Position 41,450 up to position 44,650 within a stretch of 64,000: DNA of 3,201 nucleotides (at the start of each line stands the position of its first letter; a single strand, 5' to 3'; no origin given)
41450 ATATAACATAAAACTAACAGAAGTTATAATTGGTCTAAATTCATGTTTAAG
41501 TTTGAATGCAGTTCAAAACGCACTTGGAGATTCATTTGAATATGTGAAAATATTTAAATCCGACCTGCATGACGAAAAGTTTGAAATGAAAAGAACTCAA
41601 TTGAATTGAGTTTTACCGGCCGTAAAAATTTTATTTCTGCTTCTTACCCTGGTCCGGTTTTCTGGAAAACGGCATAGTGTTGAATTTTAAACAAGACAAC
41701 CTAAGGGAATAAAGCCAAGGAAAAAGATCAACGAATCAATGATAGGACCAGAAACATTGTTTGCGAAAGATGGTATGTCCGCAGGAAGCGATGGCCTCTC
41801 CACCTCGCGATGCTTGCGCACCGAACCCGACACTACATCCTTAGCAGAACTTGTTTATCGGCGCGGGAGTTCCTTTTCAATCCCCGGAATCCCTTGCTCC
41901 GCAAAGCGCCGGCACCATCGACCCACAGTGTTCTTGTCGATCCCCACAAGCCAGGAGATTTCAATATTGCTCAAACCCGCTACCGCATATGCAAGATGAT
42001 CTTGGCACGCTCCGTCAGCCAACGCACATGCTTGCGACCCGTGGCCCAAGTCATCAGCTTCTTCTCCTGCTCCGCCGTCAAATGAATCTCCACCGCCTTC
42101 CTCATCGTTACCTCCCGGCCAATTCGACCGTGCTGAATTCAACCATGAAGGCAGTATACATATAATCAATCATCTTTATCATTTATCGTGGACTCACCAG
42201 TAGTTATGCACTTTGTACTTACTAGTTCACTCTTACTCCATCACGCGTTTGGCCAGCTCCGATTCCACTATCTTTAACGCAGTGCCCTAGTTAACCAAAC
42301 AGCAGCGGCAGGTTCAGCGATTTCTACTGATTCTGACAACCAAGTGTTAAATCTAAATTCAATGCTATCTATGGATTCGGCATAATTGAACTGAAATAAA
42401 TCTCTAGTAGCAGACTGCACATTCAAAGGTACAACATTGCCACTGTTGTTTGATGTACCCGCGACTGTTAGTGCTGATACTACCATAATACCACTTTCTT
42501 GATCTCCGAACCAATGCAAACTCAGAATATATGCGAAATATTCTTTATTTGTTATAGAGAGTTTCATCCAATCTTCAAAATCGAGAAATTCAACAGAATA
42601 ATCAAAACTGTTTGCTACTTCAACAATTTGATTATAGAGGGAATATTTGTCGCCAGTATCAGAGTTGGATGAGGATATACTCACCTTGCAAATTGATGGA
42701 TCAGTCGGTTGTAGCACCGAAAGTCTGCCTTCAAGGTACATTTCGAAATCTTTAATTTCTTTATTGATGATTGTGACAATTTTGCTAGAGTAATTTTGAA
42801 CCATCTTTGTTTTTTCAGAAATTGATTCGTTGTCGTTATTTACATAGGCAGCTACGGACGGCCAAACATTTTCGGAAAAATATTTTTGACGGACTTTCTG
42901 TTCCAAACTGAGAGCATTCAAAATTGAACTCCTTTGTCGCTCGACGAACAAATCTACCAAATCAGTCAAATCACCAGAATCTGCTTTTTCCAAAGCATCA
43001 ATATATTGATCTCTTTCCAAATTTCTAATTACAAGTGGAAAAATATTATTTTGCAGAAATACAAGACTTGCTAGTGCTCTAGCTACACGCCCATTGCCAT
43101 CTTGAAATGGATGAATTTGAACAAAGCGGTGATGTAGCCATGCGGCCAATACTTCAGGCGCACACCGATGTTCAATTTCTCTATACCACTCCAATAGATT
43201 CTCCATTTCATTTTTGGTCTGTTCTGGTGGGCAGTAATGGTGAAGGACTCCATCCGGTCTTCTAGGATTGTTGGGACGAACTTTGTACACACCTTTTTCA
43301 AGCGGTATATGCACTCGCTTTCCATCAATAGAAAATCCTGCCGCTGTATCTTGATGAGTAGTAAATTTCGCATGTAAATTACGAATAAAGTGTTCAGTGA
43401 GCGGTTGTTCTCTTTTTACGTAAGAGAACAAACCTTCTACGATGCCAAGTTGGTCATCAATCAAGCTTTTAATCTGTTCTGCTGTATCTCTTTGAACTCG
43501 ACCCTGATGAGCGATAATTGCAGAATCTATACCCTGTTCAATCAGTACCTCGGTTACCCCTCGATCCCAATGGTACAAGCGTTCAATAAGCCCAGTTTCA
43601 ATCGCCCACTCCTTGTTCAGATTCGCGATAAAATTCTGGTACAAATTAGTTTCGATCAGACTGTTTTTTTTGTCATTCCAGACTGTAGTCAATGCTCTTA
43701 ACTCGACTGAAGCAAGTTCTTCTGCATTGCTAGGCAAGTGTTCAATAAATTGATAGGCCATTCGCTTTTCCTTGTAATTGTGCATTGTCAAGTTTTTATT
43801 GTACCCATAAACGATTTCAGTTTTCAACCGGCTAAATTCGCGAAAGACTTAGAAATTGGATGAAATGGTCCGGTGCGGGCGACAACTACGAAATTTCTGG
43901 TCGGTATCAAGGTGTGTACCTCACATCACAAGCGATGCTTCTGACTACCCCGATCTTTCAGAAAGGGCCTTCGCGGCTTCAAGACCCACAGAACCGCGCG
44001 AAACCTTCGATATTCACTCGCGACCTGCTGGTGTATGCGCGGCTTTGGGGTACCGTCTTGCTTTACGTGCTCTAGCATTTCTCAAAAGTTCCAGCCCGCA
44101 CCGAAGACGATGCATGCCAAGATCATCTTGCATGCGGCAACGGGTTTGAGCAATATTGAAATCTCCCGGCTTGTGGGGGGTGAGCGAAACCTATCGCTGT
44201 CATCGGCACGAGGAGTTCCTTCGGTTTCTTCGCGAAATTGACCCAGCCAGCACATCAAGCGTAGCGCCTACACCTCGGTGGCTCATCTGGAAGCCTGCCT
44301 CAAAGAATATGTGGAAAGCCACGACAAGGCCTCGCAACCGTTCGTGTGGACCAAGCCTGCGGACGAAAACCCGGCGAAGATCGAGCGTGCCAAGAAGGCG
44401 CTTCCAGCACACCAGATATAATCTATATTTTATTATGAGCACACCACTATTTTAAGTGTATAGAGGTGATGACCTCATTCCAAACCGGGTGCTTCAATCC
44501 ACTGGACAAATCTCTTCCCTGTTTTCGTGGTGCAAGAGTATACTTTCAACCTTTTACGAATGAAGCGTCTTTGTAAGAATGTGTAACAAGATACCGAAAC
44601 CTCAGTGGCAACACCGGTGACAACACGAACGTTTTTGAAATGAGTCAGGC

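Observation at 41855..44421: Fic gene bracketed by inverted, decayed IS630 transposase remnants (fossil composite-transposon-like unit)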

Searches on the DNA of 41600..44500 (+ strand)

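Call 67: search_dna_similar(query=window:41600-44500:+, collection=plasmids, mode=distant, max_rows=10)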
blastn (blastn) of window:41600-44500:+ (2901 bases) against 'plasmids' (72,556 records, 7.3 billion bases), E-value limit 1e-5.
No match.

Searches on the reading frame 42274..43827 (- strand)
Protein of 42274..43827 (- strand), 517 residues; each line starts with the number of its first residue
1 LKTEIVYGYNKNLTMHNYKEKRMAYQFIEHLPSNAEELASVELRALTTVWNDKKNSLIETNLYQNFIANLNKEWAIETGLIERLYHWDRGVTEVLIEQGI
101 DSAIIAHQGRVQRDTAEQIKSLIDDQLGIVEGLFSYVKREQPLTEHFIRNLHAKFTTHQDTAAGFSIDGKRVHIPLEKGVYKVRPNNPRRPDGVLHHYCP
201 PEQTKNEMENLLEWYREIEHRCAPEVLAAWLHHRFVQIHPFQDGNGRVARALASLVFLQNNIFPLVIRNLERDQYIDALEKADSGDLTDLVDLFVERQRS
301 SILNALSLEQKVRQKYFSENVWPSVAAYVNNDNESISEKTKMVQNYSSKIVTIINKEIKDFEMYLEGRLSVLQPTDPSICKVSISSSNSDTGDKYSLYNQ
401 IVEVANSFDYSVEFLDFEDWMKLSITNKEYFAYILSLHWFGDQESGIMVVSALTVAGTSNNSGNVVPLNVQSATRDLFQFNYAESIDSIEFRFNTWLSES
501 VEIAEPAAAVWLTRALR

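Call 9: search_protein_families(library=pfam, proteins=[window:42274-43827:-], max_evalue=0.01)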
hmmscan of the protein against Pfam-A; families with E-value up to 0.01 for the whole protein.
window:42274-43827:- (517 aa): 2 families
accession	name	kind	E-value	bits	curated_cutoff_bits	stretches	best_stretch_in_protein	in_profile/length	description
PF02661.23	Fic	-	1e-19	71.6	24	1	142-255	1-91/93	Fic/DOC family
PF03448.22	MgtE_N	-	0.0095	16.9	25.9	0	265-311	44-90/102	MgtE intracellular N domain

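Call 17: search_protein_families(library=ncbifam, proteins=[window:42274-43827:-], max_evalue=0.1)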
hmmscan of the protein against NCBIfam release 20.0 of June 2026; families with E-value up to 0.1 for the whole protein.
window:42274-43827:- (517 aa): 6 families
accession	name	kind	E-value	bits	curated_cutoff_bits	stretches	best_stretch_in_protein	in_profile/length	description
TIGR02613.1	mob_myst_B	hypoth_equivalog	5.1e-12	46.1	124.4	1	222-292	106-183/186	mobile mystery protein B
NF046030.1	ProtAdlyltaseSoFic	equivalog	8.2e-09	34.9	550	1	198-272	150-226/361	protein adenylyltransferase Fic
NF041381.1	XopAC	subfamily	3.1e-06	26.1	450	1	174-259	335-413/451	XopAC/AvrAC family type III secretion system effector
NF046029.1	ProtAdlyltaseNmFic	equivalog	0.014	15.2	230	1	238-287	96-145/177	protein adenylyltransferase Fic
TIGR01550.1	DOC_P1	subfamily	0.025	14.8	38.65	1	227-261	54-87/122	type II toxin-antitoxin system death-on-curing family toxin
NF007672.0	PRK10347.1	equivalog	0.067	12.9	181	0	230-295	126-190/200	putative adenosine monophosphate-protein transferase Fic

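Call 24: find_encoding_contigs(protein=window:42274-43761:-, flank=10000, max_places=10)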
Protein window:42274-43761:- (495 aa): no gene with exactly this product is on record in the collection.

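Call 31: find_homologous_proteins(query=window:42274-43761:-, max_evalue=1e-10)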
Query window:42274-43761:- (495 aa): 6585 proteins with E <= 1e-10 among 8000 candidates; the best 120 are listed.
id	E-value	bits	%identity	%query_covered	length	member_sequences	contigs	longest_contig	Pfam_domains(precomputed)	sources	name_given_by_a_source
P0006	0.0e+0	1081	97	100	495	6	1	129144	PF02661.24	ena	-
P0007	0.0e+0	1067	95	100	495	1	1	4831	PF02661.24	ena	-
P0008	1.2e-288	976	88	100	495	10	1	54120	PF02661.24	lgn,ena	-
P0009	7.6e-285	963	87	100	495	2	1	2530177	PF02661.24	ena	-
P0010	7.1e-280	947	85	100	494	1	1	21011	PF02661.24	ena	-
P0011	9.3e-267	904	81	100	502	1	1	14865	PF02661.24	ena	-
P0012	1.6e-266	903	81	100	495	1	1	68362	PF02661.24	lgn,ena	-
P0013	4.7e-163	562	52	97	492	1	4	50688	PF02661.24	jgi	jgi:Fic family protein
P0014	1.2e-160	554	52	97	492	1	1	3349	PF02661.24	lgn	-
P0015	5.1e-159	548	52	97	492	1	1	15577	PF02661.24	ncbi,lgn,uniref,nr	ncbi:Fic family protein [Rhabdochromatium marinum]|uniref:Fic family protein n=1 Tax=Rhabdochromatiu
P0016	7.4e-158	545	50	97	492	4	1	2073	PF02661.24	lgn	-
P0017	5.7e-157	542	51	97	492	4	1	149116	PF02661.24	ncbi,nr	ncbi:Fic family protein [Candidatus Thiosymbion oneisti]|nr:Fic family protein [Candidatus Thiosymbi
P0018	8.4e-157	541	51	97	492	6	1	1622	PF02661.24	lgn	-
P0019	1.3e-156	541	51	97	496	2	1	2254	PF02661.24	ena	-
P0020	3.8e-156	539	50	97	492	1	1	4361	PF02661.24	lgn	-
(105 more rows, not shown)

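Call 32: find_encoding_contigs(protein=P0006, flank=8000, max_places=3)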
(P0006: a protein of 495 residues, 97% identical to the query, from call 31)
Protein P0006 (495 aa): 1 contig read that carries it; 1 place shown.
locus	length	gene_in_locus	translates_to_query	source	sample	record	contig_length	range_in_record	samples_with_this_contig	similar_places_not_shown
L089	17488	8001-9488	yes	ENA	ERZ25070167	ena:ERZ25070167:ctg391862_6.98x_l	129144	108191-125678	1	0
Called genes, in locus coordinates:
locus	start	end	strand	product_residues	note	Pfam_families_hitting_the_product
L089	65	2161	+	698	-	PF03190:Thioredox_DsbH, PF13899:Thioredoxin_7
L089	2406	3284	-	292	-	PF01555:N6_N4_Mtase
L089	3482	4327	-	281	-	PF00165:HTH_AraC (weak), PF12833:HTH_18, PF01035:DNA_binding_1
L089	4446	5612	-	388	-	PF12832:MFS_1_like (weak), PF00083:Sugar_tr (weak), PF07690:MFS_1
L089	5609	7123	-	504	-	PF01019:G_glu_transpept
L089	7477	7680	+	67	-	-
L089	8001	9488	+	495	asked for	PF02661:Fic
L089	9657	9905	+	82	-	PF13384:HTH_23, PF13518:HTH_28, PF13551:HTH_29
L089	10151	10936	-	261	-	PF11185:DUF2971 (weak)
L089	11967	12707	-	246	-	PF00300:His_Phos_1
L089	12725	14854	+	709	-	PF01262:AlaDh_PNT_C (faint), PF09335:VTT_dom, PF13434:Lys_Orn_oxgnase (faint), PF01134:GIDA (weak), PF07992:Pyr_redox_2, PF13738:Pyr_redox_3 (weak), PF00070:Pyr_redox, PF02852:Pyr_redox_dim, +4 more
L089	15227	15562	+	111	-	PF09361:Phasin_2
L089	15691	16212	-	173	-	PF12088:DUF3565, PF09313:TehB-like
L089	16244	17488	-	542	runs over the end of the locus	PF00501:AMP-binding, PF13193:AMP-binding_C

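Call 33: find_encoding_contigs(protein=P0009, flank=8000, max_places=3)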
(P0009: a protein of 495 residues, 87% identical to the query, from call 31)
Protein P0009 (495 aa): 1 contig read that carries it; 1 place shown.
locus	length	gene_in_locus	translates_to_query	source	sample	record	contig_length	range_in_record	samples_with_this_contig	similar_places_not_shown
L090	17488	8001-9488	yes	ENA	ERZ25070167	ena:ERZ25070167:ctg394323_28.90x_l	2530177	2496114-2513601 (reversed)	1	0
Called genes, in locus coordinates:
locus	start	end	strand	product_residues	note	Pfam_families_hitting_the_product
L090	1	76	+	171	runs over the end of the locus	PF13098:Thioredoxin_2 (weak)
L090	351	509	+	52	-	-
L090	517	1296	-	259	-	-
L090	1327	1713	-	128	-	PF01850:PIN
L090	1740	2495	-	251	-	PF04014:MazE_antitoxin (weak)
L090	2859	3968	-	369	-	PF08240:ADH_N, PF00107:ADH_zinc_N, PF13602:ADH_zinc_N_2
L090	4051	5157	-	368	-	PF02746:MR_MLE_N, PF13378:MR_MLE_C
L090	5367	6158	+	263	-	PF00493:MCM (weak), PF01078:Mg_chelatase (faint), PF07728:AAA_5, PF08406:CbbQ_C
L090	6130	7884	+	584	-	PF00092:VWA, PF13519:VWA_2 (faint)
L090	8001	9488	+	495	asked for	PF02661:Fic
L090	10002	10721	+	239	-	PF13173:AAA_14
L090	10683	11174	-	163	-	PF24838:8xMP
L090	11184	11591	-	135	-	PF08937:ThsB_TIR (weak)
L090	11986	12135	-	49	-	-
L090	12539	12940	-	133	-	PF00380:Ribosomal_S9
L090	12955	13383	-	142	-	PF00572:Ribosomal_L13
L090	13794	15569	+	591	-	PF00664:ABC_membrane, PF00005:ABC_tran, PF02463:SMC_N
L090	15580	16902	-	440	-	PF00350:Dynamin_N (faint), PF01926:MMR_HSR1, PF02421:FeoB_N, PF03193:RsgA_GTPase (faint), PF00009:GTP_EFTU, PF01926:MMR_HSR1, PF02421:FeoB_N, PF14714:KH_dom-like, +5 more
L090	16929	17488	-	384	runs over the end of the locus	PF01011:PQQ (faint), PF25293:Beta-prop_EMC1_N (faint), PF07774:EMC1_C (faint), PF13570:Beta-prop_ACSF4, PF13360:PQQ_2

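Call 34: find_encoding_contigs(protein=P0008, flank=8000, max_places=3)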
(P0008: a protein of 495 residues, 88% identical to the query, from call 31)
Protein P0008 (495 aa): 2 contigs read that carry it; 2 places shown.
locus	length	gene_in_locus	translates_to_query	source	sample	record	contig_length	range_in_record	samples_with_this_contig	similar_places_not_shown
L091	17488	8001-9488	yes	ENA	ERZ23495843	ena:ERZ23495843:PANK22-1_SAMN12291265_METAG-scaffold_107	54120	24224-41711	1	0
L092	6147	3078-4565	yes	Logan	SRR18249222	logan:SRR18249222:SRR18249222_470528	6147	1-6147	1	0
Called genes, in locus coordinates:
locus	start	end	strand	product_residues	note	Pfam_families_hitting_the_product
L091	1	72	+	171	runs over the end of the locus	PF13098:Thioredoxin_2 (weak)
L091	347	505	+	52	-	-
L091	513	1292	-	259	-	-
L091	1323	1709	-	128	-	PF01850:PIN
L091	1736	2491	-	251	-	PF06056:Terminase_5 (faint), PF04014:MazE_antitoxin (weak)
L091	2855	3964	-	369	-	PF08240:ADH_N, PF00107:ADH_zinc_N, PF13602:ADH_zinc_N_2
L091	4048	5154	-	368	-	PF02746:MR_MLE_N, PF13378:MR_MLE_C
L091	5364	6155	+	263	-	PF00493:MCM (weak), PF01078:Mg_chelatase (faint), PF07728:AAA_5, PF08406:CbbQ_C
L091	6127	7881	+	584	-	PF00092:VWA, PF13519:VWA_2 (faint)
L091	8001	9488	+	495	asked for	PF02661:Fic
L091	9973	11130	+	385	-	PF13173:AAA_14, PF13635:DUF4143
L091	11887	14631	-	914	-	PF01555:N6_N4_Mtase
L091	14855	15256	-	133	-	PF00380:Ribosomal_S9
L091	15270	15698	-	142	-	PF00572:Ribosomal_L13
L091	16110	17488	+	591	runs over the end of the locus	PF00664:ABC_membrane, PF00005:ABC_tran, PF02463:SMC_N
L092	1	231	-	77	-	?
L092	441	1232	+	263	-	PF00493:MCM (weak), PF01078:Mg_chelatase (faint), PF07728:AAA_5, PF08406:CbbQ_C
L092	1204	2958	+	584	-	PF00092:VWA, PF13519:VWA_2 (faint)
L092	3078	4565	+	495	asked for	PF02661:Fic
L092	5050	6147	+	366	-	?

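Call 36: find_encoding_contigs(protein=P0007, flank=5000, max_places=3)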
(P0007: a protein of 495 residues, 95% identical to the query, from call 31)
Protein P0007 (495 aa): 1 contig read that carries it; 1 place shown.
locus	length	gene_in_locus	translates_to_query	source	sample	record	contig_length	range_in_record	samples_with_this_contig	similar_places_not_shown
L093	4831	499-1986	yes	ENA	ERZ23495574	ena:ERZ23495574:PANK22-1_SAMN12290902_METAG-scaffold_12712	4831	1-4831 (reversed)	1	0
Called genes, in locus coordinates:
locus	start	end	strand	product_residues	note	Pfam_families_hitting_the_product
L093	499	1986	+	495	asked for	PF02661:Fic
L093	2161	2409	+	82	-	PF13384:HTH_23, PF13518:HTH_28 (weak), PF13551:HTH_29 (weak)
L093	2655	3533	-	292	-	PF11185:DUF2971 (weak)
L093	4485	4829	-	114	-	?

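Call 37: find_encoding_contigs(protein=P0010, flank=8000, max_places=3)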
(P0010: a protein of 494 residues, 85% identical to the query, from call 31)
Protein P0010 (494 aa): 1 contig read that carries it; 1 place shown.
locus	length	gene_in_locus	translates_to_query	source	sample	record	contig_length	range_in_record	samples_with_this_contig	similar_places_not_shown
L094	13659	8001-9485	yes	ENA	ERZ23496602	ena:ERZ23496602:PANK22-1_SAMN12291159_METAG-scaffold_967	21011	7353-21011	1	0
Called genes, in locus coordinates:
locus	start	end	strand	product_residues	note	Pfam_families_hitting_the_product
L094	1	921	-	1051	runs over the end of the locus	PF00270:DEAD, PF04851:ResIII, PF00271:Helicase_C (weak)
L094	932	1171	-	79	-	-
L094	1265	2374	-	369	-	PF08240:ADH_N, PF00107:ADH_zinc_N, PF13602:ADH_zinc_N_2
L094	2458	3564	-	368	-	PF02746:MR_MLE_N, PF13378:MR_MLE_C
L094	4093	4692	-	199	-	PF12760:Zn_ribbon_IS1595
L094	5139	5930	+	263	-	PF00493:MCM (faint), PF07728:AAA_5, PF08406:CbbQ_C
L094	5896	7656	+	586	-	PF00092:VWA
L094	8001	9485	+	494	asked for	PF02661:Fic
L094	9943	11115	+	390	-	PF13173:AAA_14, PF13635:DUF4143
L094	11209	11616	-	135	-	PF08780:NTase_sub_bind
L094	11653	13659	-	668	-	?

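Call 47: search_solved_structures(query=window:42274-43761:-, max_evalue=0.001, show_alignments=1)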
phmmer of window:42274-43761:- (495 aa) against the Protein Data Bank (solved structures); distinct sequences matched with E-value up to 0.001: 27.
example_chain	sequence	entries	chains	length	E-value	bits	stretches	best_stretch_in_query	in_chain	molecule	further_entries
3cuc_A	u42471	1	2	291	7.6e-24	87.9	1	116-261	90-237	Protein of unknown function with a Fic domain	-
6i7j_A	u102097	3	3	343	1.1e-14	57.6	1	173-274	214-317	Adenosine monophosphate-protein transferase FICD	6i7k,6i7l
6i7g_A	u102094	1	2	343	1.1e-14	57.6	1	173-274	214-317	Adenosine monophosphate-protein transferase FICD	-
6i7h_A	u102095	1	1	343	1.1e-14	57.6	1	173-274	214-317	Adenosine monophosphate-protein transferase FICD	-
6i7i_A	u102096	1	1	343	1.2e-14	57.6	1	173-274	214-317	Adenosine monophosphate-protein transferase FICD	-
4u04_A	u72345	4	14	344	1.2e-14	57.6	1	173-274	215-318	Adenosine monophosphate-protein transferase FICD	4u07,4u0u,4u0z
4u0s_A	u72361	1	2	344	1.2e-14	57.6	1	173-274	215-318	Adenosine monophosphate-protein transferase FICD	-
9yz5_A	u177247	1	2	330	1.3e-14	57.5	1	173-272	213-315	Protein adenylyltransferase FICD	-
6zmd_B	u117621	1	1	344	2e-13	53.5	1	173-274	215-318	Protein adenylyltransferase FICD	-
7b7z_A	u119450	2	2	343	2.8e-13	53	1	173-274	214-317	Protein adenylyltransferase FICD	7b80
4x2c_A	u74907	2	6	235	6.9e-12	48.4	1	118-271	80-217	Fic family protein putative filamentation induced by cAMP protein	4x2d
4x2e_A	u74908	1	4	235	6.9e-12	48.4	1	119-271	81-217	Fic family protein putative filamentation induced by cAMP protein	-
5jj6_A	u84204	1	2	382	3.7e-11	46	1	178-285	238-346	Adenosine monophosphate-protein transferase FICD homolog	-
5jj7_A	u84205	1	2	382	3.7e-11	46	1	178-285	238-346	Adenosine monophosphate-protein transferase FICD homolog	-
7cb8_A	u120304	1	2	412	4.2e-08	35.9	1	169-281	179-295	Fic-domain containing protein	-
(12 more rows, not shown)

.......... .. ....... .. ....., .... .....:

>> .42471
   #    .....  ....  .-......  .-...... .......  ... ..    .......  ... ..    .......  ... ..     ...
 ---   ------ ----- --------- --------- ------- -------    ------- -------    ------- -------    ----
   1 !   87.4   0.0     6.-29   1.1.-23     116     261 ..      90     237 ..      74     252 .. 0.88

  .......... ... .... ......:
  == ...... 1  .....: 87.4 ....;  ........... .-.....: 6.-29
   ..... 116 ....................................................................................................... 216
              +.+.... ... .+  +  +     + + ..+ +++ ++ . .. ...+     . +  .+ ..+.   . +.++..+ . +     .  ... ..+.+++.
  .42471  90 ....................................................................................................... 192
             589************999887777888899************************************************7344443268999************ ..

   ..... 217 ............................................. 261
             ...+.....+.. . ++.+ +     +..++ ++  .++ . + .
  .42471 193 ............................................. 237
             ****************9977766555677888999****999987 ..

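Call 48: search_protein_families(library=padloc, proteins=[window:42274-43761:-], max_evalue=0.01)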
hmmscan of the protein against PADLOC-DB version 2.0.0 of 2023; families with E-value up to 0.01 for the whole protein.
window:42274-43761:- (495 aa): 8 families
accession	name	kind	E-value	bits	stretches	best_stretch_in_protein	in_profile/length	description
PDLC04836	PDC-S04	-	1.6e-24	84.4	1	118-278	86-229/244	-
PDLC03963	SoFic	-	3e-20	70.9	1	112-295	105-279/361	-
PDLC04837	PDC-S04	-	1.2e-18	65.2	1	118-276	82-224/234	-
PDLC04840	PDC-S04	-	2.4e-17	61.4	1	109-277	62-218/227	-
PDLC04839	PDC-S04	-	1.1e-13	49.3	1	207-272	131-198/205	-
PDLC04966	PDC-S24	-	4.4e-12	43.6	1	172-240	272-341/497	-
PDLC04838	PDC-S04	-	3.2e-11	41.4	1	175-274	97-200/209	-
PDLC04842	PDC-S04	-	0.0044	14.8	1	216-283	111-177/202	-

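Call 51: find_related_loci(query=window:42274-43761:-, collection=metagenome_contigs, flank=6000)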
Query window:42274-43761:- (495 aa) in metagenome_contigs; peptide patterns used: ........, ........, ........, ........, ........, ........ (x = any residue, [..] = any of these).
46 stretches matched a pattern, but none encodes a relative of the query by tblastn (E <= 1e-3).
